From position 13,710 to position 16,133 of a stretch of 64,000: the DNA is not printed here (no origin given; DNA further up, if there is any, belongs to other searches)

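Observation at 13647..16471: Three-gene cassette of unknown function: 56-aa Q-rich protein, 707-aa protein with disordered N-terminus and HD-like metal-hydrolase motif, 163-aa partner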

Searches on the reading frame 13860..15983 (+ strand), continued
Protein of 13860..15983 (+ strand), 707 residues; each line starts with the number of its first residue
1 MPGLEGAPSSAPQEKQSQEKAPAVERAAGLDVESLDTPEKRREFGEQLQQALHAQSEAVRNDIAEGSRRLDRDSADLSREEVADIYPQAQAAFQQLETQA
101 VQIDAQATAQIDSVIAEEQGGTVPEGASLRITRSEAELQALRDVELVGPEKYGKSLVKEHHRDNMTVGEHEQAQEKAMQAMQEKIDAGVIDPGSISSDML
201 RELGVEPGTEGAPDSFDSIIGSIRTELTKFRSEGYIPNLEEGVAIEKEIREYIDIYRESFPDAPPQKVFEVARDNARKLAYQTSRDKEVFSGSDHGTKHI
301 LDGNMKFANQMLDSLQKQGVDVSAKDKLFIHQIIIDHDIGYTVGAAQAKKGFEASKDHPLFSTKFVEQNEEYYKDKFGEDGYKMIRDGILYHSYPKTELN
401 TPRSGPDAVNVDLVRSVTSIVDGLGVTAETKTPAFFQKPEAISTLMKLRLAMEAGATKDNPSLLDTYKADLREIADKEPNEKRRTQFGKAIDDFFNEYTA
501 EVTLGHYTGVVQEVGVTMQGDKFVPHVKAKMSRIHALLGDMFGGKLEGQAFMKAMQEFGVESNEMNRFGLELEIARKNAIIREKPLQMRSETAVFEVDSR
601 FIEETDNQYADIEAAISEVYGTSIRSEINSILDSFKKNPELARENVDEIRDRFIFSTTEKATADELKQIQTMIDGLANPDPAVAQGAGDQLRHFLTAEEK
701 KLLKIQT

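Call 56: find_homologous_proteins(query=L005:10614-11270:+, max_evalue=0.00001)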
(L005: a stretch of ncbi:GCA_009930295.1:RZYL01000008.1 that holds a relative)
Query L005:10614-11270:+ (219 aa): 1711 proteins with E <= 0.00001 among 2148 candidates; the best 120 are listed.
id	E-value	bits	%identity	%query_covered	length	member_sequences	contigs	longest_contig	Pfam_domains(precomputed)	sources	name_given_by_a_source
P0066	3.1e-136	470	99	100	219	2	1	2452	PF01966.29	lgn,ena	-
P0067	1.8e-105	369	76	100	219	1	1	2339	PF01966.29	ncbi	-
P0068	3.7e-90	319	65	99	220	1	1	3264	PF01966.29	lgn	-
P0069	4.7e-90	319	66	100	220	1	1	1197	PF01966.29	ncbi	-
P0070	8.9e-90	318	67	100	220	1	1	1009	PF01966.29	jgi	jgi:uncharacterized protein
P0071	1.2e-88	314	67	92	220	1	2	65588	PF01966.29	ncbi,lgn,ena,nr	ncbi:HD domain-containing protein [Candidatus Parcubacteria bacterium]|nr:HD domain-containing prote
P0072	2.1e-88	313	63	100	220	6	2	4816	PF01966.29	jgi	jgi:uncharacterized protein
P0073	5.7e-88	312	67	100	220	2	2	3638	PF01966.29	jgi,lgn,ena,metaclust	metaclust:\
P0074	6.9e-88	312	66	99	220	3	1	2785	PF01966.29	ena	-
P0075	9.2e-88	311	64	99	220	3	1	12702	PF01966.29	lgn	-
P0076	1.1e-87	311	62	100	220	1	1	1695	PF01966.29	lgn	-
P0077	1.6e-87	311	63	100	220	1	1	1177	PF01966.29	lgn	-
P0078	3.7e-87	309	63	100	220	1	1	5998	PF01966.29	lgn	-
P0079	7.1e-87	308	65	100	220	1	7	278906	PF01966.29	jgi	jgi:uncharacterized protein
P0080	8.7e-87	308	66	100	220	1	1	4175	PF01966.29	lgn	-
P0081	1.3e-86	308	65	100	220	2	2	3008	PF01966.29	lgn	-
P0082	1.5e-86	307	64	100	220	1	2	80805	PF01966.29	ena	-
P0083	2.0e-86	307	63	100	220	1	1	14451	PF01966.29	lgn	-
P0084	2.6e-86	307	68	95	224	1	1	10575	PF01966.29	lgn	-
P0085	3.5e-86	306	65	99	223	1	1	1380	PF01966.29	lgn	-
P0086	4.0e-86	306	66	99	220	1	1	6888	PF01966.29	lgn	-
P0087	7.6e-86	305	62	100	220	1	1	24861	PF01966.29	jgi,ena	jgi:uncharacterized protein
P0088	9.2e-86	305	63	99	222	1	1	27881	PF01966.29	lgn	-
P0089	9.7e-86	305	66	96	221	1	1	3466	PF01966.29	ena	-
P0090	1.8e-85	304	60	100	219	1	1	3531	PF01966.29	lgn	-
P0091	1.8e-85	304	66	96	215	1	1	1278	PF01966.29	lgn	-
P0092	1.9e-85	304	65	100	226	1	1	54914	PF01966.29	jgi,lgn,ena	-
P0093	2.0e-85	304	66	95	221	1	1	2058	PF01966.29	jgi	jgi:uncharacterized protein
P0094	3.9e-85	303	62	100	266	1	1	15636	PF01966.29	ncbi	-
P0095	4.2e-85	303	61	99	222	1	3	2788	PF01966.29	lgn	-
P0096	4.7e-85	302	64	99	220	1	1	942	PF01966.29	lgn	-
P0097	5.0e-85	302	63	96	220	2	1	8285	PF01966.29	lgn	-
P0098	6.0e-85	302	63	100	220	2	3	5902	PF01966.29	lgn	-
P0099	7.3e-85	302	66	95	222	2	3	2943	PF01966.29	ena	-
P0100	7.3e-85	302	64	100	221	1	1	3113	PF01966.29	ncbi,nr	ncbi:MAG: HD domain-containing protein, partial [Patescibacteria group bacterium]|nr:HD domain-conta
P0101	8.3e-85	302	63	100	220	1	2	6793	PF01966.29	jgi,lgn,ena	-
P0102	9.2e-85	302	66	94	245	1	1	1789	PF01966.29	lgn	-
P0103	9.7e-85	301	65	92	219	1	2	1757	PF01966.29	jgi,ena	-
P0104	1.4e-84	301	61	100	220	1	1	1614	PF01966.29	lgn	-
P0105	2.4e-84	300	62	99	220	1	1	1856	PF01966.29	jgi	jgi:uncharacterized protein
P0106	3.3e-84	300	66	100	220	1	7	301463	PF01966.29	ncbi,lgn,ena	-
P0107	3.8e-84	300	63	92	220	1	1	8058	PF01966.29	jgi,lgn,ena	jgi:uncharacterized protein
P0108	4.1e-84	299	63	100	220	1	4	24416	PF01966.29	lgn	-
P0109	4.3e-84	299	63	99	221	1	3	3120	PF01966.29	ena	-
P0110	4.3e-84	299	61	100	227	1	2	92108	PF01966.29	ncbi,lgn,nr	ncbi:MAG: HD domain-containing protein [Patescibacteria group bacterium]|nr:HD domain-containing pro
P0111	4.4e-84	299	64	94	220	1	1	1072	PF01966.29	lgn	-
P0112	4.8e-84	299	63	99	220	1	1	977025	PF24391.2,PF01966.29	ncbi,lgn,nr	ncbi:MAG: HD domain-containing protein [Candidatus Falkowbacteria bacterium]|nr:MAG: HD domain-conta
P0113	5.2e-84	299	63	92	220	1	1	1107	PF01966.29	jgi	-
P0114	5.5e-84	299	63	97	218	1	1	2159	PF01966.29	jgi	-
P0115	6.3e-84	299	63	99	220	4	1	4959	PF01966.29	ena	-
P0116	6.7e-84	299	63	99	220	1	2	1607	PF01966.29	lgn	-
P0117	7.0e-84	299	62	100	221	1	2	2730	PF01966.29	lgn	-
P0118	7.8e-84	298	62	100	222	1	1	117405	PF01966.29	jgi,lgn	jgi:uncharacterized protein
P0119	1.0e-83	298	60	100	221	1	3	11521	PF01966.29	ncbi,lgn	ncbi:MAG TPA: HD domain-containing protein [Patescibacteria group bacterium]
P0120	1.1e-83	298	60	100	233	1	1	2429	PF01966.29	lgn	-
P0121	1.1e-83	298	61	99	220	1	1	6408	PF01966.29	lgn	-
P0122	1.1e-83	298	65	96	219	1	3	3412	PF01966.29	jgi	-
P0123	1.1e-83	298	64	96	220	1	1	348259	PF01966.29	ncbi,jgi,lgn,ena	ncbi:MAG: HD domain-containing protein [Patescibacteria group bacterium]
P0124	1.3e-83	298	63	96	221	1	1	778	PF01966.29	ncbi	-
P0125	1.5e-83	298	63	100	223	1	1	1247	PF01966.29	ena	-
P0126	1.8e-83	297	62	99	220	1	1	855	PF01966.29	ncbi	-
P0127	2.3e-83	297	63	96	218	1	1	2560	PF01966.29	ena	-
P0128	2.4e-83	297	62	99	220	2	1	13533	PF01966.29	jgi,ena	-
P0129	2.5e-83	297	62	100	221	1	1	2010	PF01966.29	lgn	-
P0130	2.7e-83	297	63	92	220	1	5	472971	PF01966.29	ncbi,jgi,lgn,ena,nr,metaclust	ncbi:TPA: phosphohydrolase [Candidatus Falkowbacteria bacterium]|nr:MAG: hypothetical protein UV95_C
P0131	2.9e-83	297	62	100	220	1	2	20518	PF01966.29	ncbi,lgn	-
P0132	3.0e-83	297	63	95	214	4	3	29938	PF01966.29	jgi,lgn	-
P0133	4.0e-83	296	62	99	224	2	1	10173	PF01966.29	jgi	jgi:uncharacterized protein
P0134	4.5e-83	296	63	95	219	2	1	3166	PF01966.29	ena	-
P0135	5.8e-83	296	63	100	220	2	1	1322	PF01966.29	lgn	-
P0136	6.4e-83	295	60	100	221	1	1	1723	PF01966.29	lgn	-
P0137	7.9e-83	295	63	99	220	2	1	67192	PF01966.29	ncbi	ncbi:MAG: HD domain-containing protein [Patescibacteria group bacterium]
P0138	8.9e-83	295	64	95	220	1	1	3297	PF01966.29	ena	-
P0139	1.1e-82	295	64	95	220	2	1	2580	PF01966.29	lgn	-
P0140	1.1e-82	295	61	99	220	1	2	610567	PF01966.29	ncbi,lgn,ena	-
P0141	1.1e-82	295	62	100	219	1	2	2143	PF01966.29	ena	-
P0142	1.4e-82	294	63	99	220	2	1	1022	PF01966.29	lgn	-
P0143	1.4e-82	294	62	97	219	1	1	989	PF01966.29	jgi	jgi:uncharacterized protein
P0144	1.5e-82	294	63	99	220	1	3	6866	PF01966.29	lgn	-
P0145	2.0e-82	294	63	96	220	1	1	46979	PF01966.29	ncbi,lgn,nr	ncbi:HD domain-containing protein [Candidatus Falkowbacteria bacterium]|nr:HD domain-containing prot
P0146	2.1e-82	294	63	96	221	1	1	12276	PF01966.29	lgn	-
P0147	2.3e-82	294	62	100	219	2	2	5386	PF01966.29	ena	-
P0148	2.3e-82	294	60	100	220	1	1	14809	PF01966.29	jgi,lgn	jgi:uncharacterized protein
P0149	2.6e-82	294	60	99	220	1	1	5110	PF01966.29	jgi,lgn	jgi:uncharacterized protein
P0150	2.9e-82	293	63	99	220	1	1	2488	PF01966.29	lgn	-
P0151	3.2e-82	293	62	99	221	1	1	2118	PF01966.29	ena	-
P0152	3.2e-82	293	63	96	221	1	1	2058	PF01966.29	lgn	-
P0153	3.3e-82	293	62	99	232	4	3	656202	PF01966.29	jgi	-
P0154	3.3e-82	293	61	99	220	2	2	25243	PF01966.29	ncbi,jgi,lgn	ncbi:MAG: HD domain-containing protein [Patescibacteria group bacterium]|jgi:uncharacterized protein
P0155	3.6e-82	293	61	100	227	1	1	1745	PF01966.29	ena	-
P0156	3.8e-82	293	64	96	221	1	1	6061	PF01966.29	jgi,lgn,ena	-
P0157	4.3e-82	293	62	99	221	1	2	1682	PF01966.29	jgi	jgi:uncharacterized protein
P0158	4.5e-82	293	62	99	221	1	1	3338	PF01966.29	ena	-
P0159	4.7e-82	293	63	99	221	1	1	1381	PF24391.2,PF01966.29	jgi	jgi:uncharacterized protein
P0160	4.7e-82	293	64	96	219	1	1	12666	PF01966.29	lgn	-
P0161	4.9e-82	293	60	100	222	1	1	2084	PF01966.29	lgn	-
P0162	4.9e-82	293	62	99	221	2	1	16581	PF01966.29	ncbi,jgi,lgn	ncbi:MAG: HD domain-containing protein [Candidatus Paceibacterota bacterium]|jgi:uncharacterized pro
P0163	5.2e-82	293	63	99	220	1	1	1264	PF01966.29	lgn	-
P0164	5.3e-82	292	62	99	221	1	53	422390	PF01966.29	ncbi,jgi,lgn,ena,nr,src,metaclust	ncbi:MAG: hypothetical protein A2402_00730 [Candidatus Staskawiczbacteria bacterium RIFOXYC1_FULL_37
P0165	6.0e-82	292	63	95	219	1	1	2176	PF01966.29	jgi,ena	-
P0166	7.0e-82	292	64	99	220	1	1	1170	PF01966.29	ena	-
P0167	7.2e-82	292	66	94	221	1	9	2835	PF01966.29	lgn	-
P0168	8.3e-82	292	63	100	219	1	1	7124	PF01966.29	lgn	-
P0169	9.0e-82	292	62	100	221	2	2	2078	PF01966.29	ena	-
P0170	9.2e-82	292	60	100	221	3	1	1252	PF01966.29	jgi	-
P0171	1.0e-81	292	64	96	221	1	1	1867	PF01966.29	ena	-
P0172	1.0e-81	292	62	100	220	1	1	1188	PF01966.29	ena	-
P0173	1.2e-81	291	62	99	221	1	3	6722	PF01966.29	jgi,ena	-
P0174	1.3e-81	291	62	99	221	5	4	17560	PF01966.29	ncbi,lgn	ncbi:MAG: HD domain-containing protein [Minisyncoccales bacterium]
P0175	1.3e-81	291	62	100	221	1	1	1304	PF01966.29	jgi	jgi:uncharacterized protein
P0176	1.4e-81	291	62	100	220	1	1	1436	PF01966.29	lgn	-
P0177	1.4e-81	291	59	100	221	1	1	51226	PF01966.29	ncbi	-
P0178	1.4e-81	291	62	99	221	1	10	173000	PF01966.29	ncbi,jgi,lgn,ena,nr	ncbi:MAG TPA: phosphohydrolase [Candidatus Moranbacteria bacterium]|nr:phosphohydrolase [Candidatus 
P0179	1.6e-81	291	64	96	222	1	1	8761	PF01966.29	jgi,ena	-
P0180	1.7e-81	291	61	100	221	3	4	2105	PF01966.29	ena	-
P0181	1.8e-81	291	63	97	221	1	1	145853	PF01966.29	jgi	-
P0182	2.5e-81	290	64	95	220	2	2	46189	PF01966.29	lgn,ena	-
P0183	2.8e-81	290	63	97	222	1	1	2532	PF01966.29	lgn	-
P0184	3.0e-81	290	62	96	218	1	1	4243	PF01966.29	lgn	-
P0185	3.1e-81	290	63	99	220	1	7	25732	PF01966.29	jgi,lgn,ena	-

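Call 66: search_protein_families(library=pfam, proteins=[L026:294-7244:+, L031:258-11297:+, L024:6837-8222:+, L023:6821-8173:+], max_evalue=0.01)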
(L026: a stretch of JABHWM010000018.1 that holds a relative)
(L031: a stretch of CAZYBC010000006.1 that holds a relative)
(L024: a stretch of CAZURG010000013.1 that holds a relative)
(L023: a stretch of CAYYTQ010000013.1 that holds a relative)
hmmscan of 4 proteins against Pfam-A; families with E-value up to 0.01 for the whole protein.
L026:294-7244:+ (2316 aa): 1 family
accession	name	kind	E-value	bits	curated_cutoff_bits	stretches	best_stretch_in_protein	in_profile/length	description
PF19908.4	DUF6381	-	0.0068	16.6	26.6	0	1350-1392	17-59/62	Family of unknown function (DUF6381)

L031:258-11297:+ (3680 aa): 0 families

L024:6837-8222:+ (461 aa): 0 families

L023:6821-8173:+ (450 aa): 0 families

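Call 96: find_encoding_contigs(protein=P0007, flank=10000, max_places=1)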
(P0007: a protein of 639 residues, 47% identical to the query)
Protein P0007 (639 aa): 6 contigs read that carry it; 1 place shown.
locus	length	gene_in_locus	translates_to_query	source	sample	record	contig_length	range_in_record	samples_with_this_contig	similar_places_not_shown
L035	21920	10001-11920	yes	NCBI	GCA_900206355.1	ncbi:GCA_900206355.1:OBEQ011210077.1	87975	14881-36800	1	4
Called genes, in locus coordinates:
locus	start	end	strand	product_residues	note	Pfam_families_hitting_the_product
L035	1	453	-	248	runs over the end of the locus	-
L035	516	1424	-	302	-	PF00923:TAL_FSA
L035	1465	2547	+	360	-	PF00704:Glyco_hydro_18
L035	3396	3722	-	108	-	-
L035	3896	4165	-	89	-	-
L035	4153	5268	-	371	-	PF00534:Glycos_transf_1, PF13692:Glyco_trans_1_4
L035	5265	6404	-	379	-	PF13439:Glyco_transf_4 (weak), PF20706:GT4-conflict (weak), PF00534:Glycos_transf_1, PF13692:Glyco_trans_1_4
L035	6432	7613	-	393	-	PF13439:Glyco_transf_4, PF13477:Glyco_trans_4_2 (weak), PF13579:Glyco_trans_4_4, PF20706:GT4-conflict, PF00534:Glycos_transf_1, PF13692:Glyco_trans_1_4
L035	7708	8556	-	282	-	PF01087:GalP_UDP_transf (faint), PF16268:DUF4921 (faint), PF19327:Ap4A_phos_N (faint)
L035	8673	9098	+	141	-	PF01195:Pept_tRNA_hydro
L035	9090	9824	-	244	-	PF13453:Zn_ribbon_TFIIB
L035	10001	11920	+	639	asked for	-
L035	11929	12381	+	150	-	-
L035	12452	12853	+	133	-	-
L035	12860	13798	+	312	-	-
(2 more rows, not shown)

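Call 99: fold_search(model_id=the predicted structure, library=viral)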
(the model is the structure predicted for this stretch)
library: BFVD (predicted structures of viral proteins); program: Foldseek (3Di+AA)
matches with E <= 10: 184; with E <= 0.001: 0
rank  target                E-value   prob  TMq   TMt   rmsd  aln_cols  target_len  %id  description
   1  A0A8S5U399            4.3e-02  0.33  0.13  0.14  26.9       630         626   11  Minor tail protein [Myoviridae sp. ctBtV12]
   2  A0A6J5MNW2            9.4e-02  0.13  0.09  0.08  43.5       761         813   14  Uncharacterized protein [uncultured Caudovirales phage]
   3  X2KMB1                1.3e-01  0.18  0.12  0.13  30.6       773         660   10  Tape measure domain protein [Enterococcus phage AUEF3]
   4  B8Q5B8                2.1e-01  0.08  0.10  0.07  28.4       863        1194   13  (no name in the UniProt tables at hand)
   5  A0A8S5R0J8            2.3e-01  0.12  0.13  0.10  42.6       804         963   12  Minor tail protein [Siphoviridae sp. cttJO12]
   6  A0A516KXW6            2.4e-01  0.09  0.10  0.08  33.0       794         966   12  (no name in the UniProt tables at hand)
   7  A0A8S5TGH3            2.8e-01  0.07  0.08  0.07  57.4       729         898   11  STRUCTURAL MAINTENANCE OF CHROMOSOMES PROTEIN [Myoviridae sp. ctIty1]
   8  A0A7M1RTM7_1          3.4e-01  0.04  0.08  0.04  37.3       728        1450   13  Uncharacterized protein [uncultured phage cr130_1]
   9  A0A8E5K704            4.5e-01  0.57  0.16  0.36  20.3       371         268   12  (no name in the UniProt tables at hand)
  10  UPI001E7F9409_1       4.5e-01  0.11  0.09  0.08  35.9       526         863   13  (no name look-up for this kind of identifier)
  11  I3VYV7                4.7e-01  0.06  0.09  0.08  33.9       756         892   11  (no name in the UniProt tables at hand)
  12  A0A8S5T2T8            5.3e-01  0.12  0.10  0.07  32.8       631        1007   11  Tail length tape measure protein [Siphoviridae sp. ctEeW6]
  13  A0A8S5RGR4            5.3e-01  0.07  0.10  0.08  31.1       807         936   11  Chromosome segregation ATPase (Fragment) [virus sp. ctiha2]
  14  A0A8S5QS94            5.9e-01  0.06  0.10  0.07  34.7       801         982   11  Minor tail protein [Phage sp. ctez94]
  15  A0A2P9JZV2            5.9e-01  0.05  0.08  0.07  50.7       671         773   11  Uncharacterized protein [Salmonella phage vB_SpuP_Spp16]
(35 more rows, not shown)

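Call 103: find_related_loci(query=A1, collection=viral_contigs, flank=5000)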
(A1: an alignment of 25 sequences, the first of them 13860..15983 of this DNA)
Query A1 (707 aa) in viral_contigs; peptide patterns used: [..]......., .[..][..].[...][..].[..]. (x = any residue, [..] = any of these).
54 stretches matched a pattern, but none encodes a relative of the query by tblastn (E <= 1e-3).

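Call 105: search_protein_families(library=pfam, proteins=[P0012, P0018, P0021, P0024, P0030, P0035, P0039, P0041, P0042, P0048], max_evalue=1)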
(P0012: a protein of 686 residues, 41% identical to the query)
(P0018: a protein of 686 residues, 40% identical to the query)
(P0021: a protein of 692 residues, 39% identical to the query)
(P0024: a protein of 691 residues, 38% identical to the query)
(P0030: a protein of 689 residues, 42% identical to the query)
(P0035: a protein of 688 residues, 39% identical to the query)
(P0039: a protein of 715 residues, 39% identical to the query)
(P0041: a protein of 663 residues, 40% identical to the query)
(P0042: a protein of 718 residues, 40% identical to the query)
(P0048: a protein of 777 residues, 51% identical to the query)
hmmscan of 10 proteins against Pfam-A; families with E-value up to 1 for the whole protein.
P0012 (686 aa): 2 families
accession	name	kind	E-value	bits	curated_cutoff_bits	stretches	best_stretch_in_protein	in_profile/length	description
PF14682.11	SPOB_ab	-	0.022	15.1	27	1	612-682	28-97/112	Sporulation initiation phospho-transferase B, C-terminal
PF17959.7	EF-hand_14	-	0.14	13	23.7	0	518-568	7-60/90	EF-hand domain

P0018 (686 aa): 3 families
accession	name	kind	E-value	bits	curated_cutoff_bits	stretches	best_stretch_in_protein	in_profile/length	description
PF18593.6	CdiI_2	-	0.12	13.6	26.7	0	587-641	20-72/91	CdiI immunity protein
PF08822.17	DUF1804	-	0.62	10.4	29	0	440-555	34-144/164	Protein of unknown function (DUF1804)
PF07361.16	Cytochrom_B562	-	0.76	10.9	30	0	542-598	5-61/102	Cytochrome b562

P0021 (692 aa): 1 family
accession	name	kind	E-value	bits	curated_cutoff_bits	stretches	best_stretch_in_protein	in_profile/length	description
PF21796.3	Cac1_C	-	0.25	11.9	24.3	0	597-617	22-42/55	Chromatin assembly factor 1 subunit Cac1, C-terminal domain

P0024 (691 aa): 2 families
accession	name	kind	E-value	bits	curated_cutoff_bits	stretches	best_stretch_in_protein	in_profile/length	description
PF12010.13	DUF3502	-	0.035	15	24.4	1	164-209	23-68/69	Domain of unknown function (DUF3502)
PF14182.11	YgaB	-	0.85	10.5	27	0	590-619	28-57/77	YgaB-like protein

P0030 (689 aa): 1 family
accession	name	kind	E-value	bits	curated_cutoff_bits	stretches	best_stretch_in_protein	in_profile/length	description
PF09868.14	DUF2095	-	0.054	13.9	25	1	580-687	18-124/129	Uncharacterized protein conserved in archaea (DUF2095)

P0035 (688 aa): 2 families
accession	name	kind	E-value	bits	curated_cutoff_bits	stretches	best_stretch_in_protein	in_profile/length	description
PF21692.3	Talin_R4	-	0.025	15.3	27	1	49-125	49-121/126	Talin, R4 domain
PF09398.16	FOP_dimer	-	0.046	14.4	29.4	1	190-228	13-51/81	FOP N terminal dimerisation domain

P0039 (715 aa): 1 family
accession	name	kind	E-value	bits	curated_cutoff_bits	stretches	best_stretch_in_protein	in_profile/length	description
PF15391.11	DUF4614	-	0.078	13.5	25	1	80-190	5-112/180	Domain of unknown function (DUF4614)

P0041 (663 aa): 2 families
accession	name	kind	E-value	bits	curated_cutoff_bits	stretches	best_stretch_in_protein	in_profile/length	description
PF01486.22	K-box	-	0.092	13.3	30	0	90-126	38-70/93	K-box region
PF14772.11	NYD-SP28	-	0.61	10.6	22.1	1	572-632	7-66/102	Sperm tail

P0042 (718 aa): 5 families
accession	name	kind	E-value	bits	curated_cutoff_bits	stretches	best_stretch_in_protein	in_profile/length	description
PF09340.15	NuA4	-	0.026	14.8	25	0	679-710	2-33/78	Histone acetyltransferase subunit NuA4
PF19105.5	DUF5792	-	0.029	15.1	26.8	1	77-110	120-152/159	Family of unknown function (DUF5792)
PF03214.19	RGP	-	0.05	13.2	23.8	1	106-198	242-328/342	Reversibly glycosylated polypeptide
PF04513.17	Baculo_PEP_C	-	0.1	13.1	38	1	598-696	12-115/140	Baculovirus polyhedron envelope protein, PEP, C terminus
PF17764.6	PriA_3primeBD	-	0.25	11.7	22.7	0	209-257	44-92/96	3'DNA-binding domain (3'BD)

P0048 (777 aa): 3 families
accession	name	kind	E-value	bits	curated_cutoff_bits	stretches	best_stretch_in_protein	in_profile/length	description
PF02321.23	OEP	-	0.00074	19.8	22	1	467-519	125-177/187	Outer membrane efflux protein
PF08637.16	NCA2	-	0.04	13.6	20.6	1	468-524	61-119/289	ATP synthase regulation protein NCA2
PF13419.12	HAD_2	-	0.18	12.3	23.8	1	128-229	31-117/178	Haloacid dehalogenase-like hydrolase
